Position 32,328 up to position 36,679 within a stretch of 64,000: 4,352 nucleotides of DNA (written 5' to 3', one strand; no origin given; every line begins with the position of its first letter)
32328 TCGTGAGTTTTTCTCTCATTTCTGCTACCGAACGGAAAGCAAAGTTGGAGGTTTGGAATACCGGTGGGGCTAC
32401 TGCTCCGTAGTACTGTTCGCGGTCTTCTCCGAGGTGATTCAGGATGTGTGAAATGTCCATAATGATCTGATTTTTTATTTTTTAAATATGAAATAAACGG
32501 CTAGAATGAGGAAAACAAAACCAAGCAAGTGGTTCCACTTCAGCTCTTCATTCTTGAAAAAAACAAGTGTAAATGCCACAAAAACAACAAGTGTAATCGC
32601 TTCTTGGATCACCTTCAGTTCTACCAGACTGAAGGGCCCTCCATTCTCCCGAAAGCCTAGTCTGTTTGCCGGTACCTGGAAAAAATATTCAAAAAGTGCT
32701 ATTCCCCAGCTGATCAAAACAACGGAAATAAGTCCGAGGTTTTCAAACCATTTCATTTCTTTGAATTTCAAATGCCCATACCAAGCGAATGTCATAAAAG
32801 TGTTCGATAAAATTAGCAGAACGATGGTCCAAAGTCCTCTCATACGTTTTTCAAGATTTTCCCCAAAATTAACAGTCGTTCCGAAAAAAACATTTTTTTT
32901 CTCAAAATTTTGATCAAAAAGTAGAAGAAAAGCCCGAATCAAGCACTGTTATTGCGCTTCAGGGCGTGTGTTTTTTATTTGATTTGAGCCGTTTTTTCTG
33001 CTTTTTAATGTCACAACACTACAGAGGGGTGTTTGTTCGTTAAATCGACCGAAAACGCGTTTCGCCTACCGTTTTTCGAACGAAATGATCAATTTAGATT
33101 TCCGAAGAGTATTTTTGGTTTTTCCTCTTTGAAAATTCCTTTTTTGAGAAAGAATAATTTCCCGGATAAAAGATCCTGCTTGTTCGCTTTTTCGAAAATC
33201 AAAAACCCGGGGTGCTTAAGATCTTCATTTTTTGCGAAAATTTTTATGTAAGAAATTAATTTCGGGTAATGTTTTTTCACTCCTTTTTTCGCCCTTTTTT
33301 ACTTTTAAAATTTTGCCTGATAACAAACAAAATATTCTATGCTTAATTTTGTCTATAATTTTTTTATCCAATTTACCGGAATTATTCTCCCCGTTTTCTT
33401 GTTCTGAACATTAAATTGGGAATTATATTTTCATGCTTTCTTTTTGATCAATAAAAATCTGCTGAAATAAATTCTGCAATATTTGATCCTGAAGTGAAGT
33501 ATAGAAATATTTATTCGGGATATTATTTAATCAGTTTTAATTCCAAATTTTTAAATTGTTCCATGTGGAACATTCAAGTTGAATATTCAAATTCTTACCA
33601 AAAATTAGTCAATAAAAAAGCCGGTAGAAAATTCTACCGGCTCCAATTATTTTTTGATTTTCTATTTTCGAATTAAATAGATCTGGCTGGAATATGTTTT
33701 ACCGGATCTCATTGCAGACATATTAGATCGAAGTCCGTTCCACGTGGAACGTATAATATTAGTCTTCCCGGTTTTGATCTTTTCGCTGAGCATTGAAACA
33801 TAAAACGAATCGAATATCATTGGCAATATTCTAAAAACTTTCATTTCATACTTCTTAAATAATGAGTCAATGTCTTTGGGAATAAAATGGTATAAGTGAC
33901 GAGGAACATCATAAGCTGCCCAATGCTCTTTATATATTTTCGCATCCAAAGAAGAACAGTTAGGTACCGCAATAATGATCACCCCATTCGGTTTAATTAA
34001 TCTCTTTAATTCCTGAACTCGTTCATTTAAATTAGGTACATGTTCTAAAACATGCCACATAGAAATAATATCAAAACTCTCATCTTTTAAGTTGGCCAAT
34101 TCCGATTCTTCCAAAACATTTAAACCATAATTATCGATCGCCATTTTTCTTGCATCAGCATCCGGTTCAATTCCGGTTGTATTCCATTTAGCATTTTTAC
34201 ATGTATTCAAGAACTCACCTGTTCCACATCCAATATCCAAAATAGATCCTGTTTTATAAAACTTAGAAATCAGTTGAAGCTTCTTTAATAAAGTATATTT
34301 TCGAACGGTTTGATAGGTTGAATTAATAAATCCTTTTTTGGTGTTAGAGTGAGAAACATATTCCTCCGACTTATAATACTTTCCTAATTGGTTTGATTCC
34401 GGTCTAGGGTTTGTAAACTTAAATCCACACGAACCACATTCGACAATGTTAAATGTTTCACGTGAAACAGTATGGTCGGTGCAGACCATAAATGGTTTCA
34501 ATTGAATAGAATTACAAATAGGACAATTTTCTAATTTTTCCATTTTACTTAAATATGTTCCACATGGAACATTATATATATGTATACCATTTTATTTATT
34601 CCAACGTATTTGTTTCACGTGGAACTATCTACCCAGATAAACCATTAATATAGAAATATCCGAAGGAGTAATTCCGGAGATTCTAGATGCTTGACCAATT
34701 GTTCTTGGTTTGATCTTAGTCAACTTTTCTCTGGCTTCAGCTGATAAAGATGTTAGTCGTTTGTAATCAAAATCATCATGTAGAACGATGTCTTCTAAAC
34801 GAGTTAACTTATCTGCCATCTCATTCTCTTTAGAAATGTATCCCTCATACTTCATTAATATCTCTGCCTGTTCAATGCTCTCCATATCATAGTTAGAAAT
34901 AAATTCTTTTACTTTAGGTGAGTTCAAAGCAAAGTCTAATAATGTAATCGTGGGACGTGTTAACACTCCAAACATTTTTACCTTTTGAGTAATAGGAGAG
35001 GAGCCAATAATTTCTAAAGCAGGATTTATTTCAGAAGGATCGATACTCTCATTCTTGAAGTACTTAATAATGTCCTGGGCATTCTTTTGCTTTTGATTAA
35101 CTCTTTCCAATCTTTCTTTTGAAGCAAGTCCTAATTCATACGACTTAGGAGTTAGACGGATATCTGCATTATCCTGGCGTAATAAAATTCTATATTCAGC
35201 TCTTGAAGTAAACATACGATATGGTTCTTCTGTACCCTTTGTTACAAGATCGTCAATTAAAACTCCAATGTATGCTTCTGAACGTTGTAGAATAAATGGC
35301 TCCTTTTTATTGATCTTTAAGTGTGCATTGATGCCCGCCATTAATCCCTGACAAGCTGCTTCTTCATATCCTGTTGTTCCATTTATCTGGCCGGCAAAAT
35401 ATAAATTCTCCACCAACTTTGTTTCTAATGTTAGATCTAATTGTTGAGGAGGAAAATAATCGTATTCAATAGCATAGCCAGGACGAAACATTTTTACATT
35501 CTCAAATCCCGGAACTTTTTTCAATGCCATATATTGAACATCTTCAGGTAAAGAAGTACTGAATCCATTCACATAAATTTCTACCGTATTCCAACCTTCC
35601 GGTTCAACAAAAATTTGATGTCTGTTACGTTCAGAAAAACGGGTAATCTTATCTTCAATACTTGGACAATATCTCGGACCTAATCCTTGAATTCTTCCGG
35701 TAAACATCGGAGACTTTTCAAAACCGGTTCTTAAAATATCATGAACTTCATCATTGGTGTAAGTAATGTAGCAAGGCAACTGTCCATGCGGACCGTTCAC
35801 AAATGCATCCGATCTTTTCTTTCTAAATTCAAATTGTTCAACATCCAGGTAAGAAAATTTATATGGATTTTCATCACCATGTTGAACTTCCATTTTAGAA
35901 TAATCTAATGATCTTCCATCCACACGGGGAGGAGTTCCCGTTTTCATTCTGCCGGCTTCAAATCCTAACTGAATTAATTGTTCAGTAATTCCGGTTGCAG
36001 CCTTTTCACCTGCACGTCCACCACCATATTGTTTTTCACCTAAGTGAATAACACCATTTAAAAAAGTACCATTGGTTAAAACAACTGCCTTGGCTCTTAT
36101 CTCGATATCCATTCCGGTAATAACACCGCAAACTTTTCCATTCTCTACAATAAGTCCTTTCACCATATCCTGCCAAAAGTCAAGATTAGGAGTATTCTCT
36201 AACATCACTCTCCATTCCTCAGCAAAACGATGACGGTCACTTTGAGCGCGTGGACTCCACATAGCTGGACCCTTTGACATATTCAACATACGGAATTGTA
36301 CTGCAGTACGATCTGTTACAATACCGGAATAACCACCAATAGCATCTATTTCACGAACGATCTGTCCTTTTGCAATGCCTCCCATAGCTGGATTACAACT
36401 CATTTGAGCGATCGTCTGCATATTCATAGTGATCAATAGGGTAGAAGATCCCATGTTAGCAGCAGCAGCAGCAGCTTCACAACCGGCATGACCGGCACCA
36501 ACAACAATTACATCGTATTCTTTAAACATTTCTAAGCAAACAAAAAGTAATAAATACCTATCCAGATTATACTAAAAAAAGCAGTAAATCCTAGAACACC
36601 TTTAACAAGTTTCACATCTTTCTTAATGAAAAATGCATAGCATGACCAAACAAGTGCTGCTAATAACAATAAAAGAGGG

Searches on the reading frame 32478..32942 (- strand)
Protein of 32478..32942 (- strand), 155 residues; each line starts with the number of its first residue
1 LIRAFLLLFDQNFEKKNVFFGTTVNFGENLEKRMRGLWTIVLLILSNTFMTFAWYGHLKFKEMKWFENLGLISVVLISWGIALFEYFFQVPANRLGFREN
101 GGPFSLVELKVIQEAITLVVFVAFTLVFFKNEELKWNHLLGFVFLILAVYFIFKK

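Call 72: search_protein_families(library=pfam, proteins=[window:32478-32942:-], max_evalue=0.00001)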
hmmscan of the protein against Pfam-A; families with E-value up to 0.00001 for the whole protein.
window:32478-32942:- (155 aa): 1 family
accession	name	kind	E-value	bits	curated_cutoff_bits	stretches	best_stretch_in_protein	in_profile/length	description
PF04342.18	DMT_6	-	9.9e-43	145.1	25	1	39-153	1-104/104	Putative member of DMT superfamily (DUF486)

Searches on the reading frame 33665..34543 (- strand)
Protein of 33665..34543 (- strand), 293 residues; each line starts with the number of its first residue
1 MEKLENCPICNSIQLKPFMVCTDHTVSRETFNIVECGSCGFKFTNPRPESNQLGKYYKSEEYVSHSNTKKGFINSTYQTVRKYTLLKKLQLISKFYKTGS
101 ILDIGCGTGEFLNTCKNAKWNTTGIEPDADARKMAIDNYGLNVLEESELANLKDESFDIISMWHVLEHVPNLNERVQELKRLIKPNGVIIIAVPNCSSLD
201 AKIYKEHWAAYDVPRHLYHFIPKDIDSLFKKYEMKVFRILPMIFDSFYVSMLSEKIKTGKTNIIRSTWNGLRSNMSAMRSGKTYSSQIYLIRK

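Call 72: search_protein_families(library=pfam, proteins=[window:33665-34543:-], max_evalue=0.00001)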
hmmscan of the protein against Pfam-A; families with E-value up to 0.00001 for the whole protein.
window:33665-34543:- (293 aa): 6 families
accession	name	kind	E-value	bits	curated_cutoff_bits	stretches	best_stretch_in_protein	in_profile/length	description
PF13489.12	Methyltransf_23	-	1.2e-26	93.8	27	1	80-234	4-159/164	Methyltransferase domain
PF08241.18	Methyltransf_11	-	2.1e-16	60.8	21.2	1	102-191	1-95/95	Methyltransferase domain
PF08242.18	Methyltransf_12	-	2.2e-14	54.4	30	1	102-189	1-98/98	Methyltransferase domain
PF13649.12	Methyltransf_25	-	3.6e-11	44.1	27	1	101-187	1-97/97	Methyltransferase domain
PF13847.12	Methyltransf_31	-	4e-11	43.2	27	1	100-206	6-125/145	Methyltransferase domain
PF07021.18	MetW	-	4.9e-09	36.5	21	1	89-196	4-112/193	Methionine biosynthesis protein MetW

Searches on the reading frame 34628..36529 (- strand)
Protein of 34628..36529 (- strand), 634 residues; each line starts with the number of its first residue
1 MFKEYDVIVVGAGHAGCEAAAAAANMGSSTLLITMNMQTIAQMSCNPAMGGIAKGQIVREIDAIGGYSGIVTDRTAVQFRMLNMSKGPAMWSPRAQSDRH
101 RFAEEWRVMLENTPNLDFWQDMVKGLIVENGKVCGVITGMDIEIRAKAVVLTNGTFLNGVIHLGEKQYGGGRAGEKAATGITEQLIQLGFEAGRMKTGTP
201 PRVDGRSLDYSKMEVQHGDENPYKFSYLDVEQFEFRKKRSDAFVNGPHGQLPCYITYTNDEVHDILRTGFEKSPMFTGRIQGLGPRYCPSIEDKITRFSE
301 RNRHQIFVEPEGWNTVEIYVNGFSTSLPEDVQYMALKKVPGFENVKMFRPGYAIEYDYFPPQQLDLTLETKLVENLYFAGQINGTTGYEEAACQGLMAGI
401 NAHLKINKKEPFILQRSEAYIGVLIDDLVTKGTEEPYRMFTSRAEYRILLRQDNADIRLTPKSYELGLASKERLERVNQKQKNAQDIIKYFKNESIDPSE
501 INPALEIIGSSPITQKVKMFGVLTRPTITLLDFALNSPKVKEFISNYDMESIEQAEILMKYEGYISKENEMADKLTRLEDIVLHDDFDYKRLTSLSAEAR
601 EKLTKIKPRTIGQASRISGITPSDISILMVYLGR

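Call 72: search_protein_families(library=pfam, proteins=[window:34628-36529:-], max_evalue=0.00001)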
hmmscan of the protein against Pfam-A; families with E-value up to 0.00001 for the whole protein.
window:34628-36529:- (634 aa): 5 families
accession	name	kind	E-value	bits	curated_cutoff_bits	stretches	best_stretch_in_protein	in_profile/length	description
PF01134.28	GIDA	-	2.6e-162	540.8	22.1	1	6-410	1-391/391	Glucose inhibited division protein A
PF13932.14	SAM_GIDA_C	-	3.7e-26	91.1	27.1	1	574-629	2-57/57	tRNA modifying enzyme MnmG/GidA C-terminal helical bundle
PF21680.2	GIDA_C_1st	-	1.6e-17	64.5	24.7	1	471-568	1-95/96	tRNA modifying enzyme MnmG/GidA C-terminal helical domain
PF12831.13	FAD_oxidored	-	9e-08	32.2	27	1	6-176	1-165/416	FAD dependent oxidoreductase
PF00890.30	FAD_binding_2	-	2.1e-06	27.7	20.4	0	6-35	1-30/414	FAD binding domain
